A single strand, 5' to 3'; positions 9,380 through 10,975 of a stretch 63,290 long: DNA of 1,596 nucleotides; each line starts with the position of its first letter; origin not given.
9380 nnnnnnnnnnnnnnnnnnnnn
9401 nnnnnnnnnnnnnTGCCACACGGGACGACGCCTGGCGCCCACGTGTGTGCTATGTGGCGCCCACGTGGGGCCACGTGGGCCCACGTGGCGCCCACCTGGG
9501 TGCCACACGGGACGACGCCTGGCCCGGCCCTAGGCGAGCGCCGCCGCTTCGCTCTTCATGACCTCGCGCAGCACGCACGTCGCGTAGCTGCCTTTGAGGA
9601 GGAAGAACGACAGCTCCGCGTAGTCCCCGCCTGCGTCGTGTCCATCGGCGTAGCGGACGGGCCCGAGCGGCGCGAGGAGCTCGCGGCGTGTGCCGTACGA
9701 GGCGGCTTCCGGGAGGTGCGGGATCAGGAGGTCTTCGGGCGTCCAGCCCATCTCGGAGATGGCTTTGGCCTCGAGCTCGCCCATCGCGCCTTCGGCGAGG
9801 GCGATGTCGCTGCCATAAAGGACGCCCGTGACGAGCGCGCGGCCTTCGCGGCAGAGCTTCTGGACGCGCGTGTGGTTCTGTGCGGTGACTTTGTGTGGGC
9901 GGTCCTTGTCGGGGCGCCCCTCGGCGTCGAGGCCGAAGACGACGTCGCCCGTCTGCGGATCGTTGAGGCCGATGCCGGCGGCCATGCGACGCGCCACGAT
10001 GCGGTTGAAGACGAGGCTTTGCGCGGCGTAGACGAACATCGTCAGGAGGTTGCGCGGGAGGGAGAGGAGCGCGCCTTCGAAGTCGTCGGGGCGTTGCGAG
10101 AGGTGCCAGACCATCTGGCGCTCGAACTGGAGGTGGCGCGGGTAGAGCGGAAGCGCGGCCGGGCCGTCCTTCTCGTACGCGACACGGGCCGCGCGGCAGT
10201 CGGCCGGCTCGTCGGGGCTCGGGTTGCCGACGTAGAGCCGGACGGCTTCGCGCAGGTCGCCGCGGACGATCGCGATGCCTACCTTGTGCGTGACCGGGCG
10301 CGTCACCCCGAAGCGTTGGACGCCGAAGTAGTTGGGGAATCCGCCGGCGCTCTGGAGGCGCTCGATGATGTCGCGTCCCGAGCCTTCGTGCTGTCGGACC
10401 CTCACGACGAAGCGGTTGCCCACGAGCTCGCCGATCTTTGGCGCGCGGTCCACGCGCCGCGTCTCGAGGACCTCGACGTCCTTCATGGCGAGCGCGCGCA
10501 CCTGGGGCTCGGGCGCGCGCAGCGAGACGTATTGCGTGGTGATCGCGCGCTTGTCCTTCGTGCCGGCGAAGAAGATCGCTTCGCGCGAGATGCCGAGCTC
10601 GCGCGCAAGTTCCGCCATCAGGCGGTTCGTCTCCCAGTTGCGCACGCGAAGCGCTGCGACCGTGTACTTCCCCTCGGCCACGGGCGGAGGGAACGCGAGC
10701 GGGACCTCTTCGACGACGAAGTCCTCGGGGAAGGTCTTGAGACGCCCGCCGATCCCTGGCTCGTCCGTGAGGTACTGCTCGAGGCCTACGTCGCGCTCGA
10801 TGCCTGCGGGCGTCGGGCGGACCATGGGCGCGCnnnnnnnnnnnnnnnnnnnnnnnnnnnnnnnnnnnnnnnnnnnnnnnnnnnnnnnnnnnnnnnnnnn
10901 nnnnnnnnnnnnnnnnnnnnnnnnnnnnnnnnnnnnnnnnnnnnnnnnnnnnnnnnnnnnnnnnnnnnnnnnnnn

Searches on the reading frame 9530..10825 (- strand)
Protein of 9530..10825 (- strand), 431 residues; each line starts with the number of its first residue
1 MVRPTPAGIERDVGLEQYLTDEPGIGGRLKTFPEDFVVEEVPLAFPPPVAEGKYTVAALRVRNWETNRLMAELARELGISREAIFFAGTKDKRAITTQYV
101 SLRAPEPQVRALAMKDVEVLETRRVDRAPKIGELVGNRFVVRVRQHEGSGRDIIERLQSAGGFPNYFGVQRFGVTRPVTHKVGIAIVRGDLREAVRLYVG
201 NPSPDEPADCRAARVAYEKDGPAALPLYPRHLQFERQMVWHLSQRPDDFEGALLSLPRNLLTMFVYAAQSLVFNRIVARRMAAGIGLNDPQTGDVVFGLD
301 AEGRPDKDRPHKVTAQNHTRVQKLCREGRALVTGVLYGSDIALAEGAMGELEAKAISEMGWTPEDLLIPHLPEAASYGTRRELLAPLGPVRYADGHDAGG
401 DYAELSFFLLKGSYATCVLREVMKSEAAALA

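Call 26: find_related_loci(query=A1, collection=genome_contigs, flank=10000)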
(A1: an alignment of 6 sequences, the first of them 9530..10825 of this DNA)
Query A1 (431 aa) in genome_contigs; peptide patterns used: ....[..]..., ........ (x = any residue, [..] = any of these).
600 stretches matched a pattern (row limit reached: there are more); 571 encode a relative of the query (tblastn E <= 1e-3); the best 80 are kept; 80 distinct loci.
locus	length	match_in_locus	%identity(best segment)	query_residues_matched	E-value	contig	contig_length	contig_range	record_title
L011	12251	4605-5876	79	3-426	0e+0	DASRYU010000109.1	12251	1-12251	MAG TPA_asm: Thermoplasmatota archaeon isolate SMAG_U13571 k141_55061, whole genome shotgun sequence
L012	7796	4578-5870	52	5-426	6e-134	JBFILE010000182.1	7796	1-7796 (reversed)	MAG: Thermoplasmatota archaeon isolate Mix_sand12.2021.10.D.54 k141_2110110_length_7796_cov_11.0000, whole genome shotgu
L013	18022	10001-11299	51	1-425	1e-130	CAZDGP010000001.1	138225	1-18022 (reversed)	MAG TPA_asm: uncultured Thermoplasmatales archaeon isolate SRP304980_co1_130 genome assembly, contig: NODE_5_length_1382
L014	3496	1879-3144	45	9-426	1e-116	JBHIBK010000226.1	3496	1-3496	MAG: Thermoplasmata archaeon isolate K_1_bin.53 NODE_13344_length_3496_cov_5.824470, whole genome shotgun sequence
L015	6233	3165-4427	47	10-425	1e-111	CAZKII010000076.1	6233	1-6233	MAG TPA_asm: uncultured Thermoplasmata archaeon isolate SRP141559_co1_83 genome assembly, contig: NODE_7952_length_6233_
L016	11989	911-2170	48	9-424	7e-111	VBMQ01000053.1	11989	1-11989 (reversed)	MAG: Methanobacteriota archaeon isolate EA_27 14_1009_16_40cm_scaffold_13310, whole genome shotgun sequence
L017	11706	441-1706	44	10-426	1e-110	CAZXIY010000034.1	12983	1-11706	MAG TPA_asm: uncultured Methanomassiliicoccales archaeon isolate binchicken_co154_733 genome assembly, contig: NODE_9122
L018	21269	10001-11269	47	9-427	3e-109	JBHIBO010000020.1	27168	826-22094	MAG: Thermoplasmata archaeon isolate K_1_bin.30 NODE_230_length_27168_cov_30.628260, whole genome shotgun sequence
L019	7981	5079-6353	46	7-427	4e-109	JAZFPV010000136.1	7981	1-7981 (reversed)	MAG: Thermoplasmata archaeon isolate MT2bin.10 MT2bin.10_136, whole genome shotgun sequence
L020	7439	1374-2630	46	13-426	1e-108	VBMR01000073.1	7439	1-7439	MAG: Methanobacteriota archaeon isolate EA_28 14_0927_05_20cm_scaffold_29892, whole genome shotgun sequence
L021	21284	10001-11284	43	4-424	7e-109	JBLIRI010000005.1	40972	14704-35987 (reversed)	MAG: Thermoplasmatota archaeon isolate MG1_202007_bin_818 MG1_202007_bin_818_scaffold_5, whole genome shotgun sequence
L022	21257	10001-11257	47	12-425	1e-107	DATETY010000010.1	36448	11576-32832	MAG TPA_asm: Thermoplasmata archaeon isolate SMAG_U8327 k141_3454191, whole genome shotgun sequence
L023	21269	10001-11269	45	10-426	4e-107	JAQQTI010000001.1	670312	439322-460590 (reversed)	Methanomassiliicoccaceae archaeon COG_1 Seq1, whole genome shotgun sequence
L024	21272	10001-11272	48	8-426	6e-110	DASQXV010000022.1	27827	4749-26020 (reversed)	MAG TPA_asm: Thermoplasmata archaeon isolate SMAG_U11048 k141_1320536, whole genome shotgun sequence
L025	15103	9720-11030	39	10-426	3e-101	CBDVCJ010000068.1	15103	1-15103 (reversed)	MAG TPA_asm: uncultured Thermoplasmata archaeon isolate SRR22302367_concoct_193 genome assembly, contig: ERZ26661968.183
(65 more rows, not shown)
